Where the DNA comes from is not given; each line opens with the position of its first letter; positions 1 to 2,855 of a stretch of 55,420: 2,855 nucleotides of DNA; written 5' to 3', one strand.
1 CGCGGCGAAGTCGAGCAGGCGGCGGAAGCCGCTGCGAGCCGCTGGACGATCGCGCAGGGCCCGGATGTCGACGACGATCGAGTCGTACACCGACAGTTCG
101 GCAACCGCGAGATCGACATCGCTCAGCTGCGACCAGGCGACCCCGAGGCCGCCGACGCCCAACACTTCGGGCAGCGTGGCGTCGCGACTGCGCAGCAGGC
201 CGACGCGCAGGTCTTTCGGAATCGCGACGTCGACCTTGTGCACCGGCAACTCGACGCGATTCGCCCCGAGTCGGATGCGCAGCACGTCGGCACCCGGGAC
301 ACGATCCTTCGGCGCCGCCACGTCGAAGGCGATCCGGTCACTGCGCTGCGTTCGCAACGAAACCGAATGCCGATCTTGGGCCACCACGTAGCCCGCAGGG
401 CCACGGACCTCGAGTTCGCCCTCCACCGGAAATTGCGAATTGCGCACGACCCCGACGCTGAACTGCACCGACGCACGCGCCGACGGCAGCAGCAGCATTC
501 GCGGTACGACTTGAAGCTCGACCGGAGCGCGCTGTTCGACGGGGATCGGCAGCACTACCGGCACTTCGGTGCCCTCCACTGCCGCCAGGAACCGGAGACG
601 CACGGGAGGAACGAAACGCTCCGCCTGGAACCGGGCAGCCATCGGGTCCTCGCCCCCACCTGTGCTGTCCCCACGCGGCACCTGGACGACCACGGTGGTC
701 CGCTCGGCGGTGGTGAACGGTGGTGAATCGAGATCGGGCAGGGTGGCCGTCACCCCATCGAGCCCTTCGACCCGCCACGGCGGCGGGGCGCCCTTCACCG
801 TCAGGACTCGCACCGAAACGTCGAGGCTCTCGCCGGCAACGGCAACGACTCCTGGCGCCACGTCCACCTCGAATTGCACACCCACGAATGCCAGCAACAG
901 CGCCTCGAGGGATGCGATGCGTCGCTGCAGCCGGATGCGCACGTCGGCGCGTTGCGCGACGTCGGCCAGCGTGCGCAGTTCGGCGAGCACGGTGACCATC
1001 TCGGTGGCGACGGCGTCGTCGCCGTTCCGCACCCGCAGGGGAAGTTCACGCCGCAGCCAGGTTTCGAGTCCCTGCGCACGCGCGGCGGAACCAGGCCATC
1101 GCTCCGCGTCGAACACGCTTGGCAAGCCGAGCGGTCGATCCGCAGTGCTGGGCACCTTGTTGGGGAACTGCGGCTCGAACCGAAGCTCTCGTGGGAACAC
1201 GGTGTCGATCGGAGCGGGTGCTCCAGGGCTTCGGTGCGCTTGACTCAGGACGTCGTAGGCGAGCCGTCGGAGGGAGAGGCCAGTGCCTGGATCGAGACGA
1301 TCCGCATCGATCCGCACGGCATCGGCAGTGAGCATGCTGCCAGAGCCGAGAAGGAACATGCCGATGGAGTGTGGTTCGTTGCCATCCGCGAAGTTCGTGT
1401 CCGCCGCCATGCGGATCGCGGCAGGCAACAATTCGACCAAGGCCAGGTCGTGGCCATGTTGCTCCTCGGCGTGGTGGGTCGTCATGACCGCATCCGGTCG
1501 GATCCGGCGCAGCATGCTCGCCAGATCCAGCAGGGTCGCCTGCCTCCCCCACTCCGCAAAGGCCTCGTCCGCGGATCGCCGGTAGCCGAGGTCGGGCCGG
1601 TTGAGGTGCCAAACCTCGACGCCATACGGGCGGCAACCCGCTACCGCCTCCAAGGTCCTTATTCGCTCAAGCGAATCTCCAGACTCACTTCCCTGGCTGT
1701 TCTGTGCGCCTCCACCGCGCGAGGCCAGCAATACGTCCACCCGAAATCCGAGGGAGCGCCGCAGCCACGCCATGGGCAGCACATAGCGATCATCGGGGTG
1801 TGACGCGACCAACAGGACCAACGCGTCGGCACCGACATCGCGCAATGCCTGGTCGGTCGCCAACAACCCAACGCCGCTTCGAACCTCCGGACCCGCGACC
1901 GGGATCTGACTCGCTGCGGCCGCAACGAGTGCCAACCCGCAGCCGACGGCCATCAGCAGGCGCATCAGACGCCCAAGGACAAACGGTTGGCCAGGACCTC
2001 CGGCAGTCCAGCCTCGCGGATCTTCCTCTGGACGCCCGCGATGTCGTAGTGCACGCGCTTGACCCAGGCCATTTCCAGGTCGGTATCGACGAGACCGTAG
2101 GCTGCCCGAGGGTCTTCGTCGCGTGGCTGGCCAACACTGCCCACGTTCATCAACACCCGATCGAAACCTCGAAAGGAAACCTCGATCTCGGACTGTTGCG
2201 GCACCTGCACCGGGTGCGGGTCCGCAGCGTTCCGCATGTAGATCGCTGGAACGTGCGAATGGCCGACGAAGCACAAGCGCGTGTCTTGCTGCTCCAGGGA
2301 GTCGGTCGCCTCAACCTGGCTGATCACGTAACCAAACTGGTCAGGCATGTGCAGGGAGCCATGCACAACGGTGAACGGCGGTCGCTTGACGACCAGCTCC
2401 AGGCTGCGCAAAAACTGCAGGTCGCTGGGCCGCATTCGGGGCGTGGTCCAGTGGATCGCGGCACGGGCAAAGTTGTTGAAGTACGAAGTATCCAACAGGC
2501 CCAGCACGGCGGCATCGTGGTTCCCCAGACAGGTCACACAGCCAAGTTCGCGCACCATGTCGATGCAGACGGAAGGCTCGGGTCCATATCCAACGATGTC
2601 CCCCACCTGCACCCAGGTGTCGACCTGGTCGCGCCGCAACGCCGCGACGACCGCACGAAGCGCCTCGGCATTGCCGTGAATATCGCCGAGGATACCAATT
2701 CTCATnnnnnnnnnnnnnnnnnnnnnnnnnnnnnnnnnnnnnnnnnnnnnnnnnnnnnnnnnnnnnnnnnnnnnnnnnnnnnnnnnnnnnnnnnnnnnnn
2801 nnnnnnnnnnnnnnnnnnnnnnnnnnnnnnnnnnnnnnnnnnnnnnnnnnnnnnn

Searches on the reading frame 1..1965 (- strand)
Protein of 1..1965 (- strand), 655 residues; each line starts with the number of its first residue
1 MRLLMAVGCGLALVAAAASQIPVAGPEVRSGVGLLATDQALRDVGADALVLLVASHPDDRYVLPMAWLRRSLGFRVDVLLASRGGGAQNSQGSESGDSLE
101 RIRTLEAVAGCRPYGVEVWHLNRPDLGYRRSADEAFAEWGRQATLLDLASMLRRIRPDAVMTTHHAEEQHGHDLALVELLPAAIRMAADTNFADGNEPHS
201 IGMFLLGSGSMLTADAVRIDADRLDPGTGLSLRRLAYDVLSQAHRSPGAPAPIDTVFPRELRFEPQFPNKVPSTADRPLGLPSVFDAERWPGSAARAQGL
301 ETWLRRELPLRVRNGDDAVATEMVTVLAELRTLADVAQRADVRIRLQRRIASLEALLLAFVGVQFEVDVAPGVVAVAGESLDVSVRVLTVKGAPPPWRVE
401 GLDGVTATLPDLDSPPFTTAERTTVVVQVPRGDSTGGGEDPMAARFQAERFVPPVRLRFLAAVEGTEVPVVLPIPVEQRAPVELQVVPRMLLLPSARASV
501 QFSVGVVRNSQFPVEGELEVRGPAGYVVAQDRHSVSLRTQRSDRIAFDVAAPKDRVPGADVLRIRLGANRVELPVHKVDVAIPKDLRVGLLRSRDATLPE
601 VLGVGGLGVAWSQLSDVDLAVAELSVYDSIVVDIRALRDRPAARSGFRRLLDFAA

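Call 11: search_protein_families(library=pfam, proteins=[window:1-1965:-], max_evalue=0.01)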
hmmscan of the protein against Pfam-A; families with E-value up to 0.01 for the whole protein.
window:1-1965:- (655 aa): 1 family
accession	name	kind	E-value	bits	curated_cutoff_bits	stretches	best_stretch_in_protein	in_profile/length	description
PF02585.22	PIG-L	-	4.5e-12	47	28.2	1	51-171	1-116/129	GlcNAc-PI de-N-acetylase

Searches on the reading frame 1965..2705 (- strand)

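Call 14: search_protein_families(library=pfam, proteins=[window:1965-2705:-], max_evalue=0.01)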
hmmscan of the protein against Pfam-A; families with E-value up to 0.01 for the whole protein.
window:1965-2705:- (246 aa): 2 families
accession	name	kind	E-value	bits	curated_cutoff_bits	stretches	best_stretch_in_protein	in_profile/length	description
PF00149.33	Metallophos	-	2.4e-17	64.4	21.5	1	1-153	1-191/191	Calcineurin-like phosphoesterase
PF12850.12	Metallophos_2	-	4.7e-17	62.9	27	1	1-209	1-152/154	Calcineurin-like phosphoesterase superfamily domain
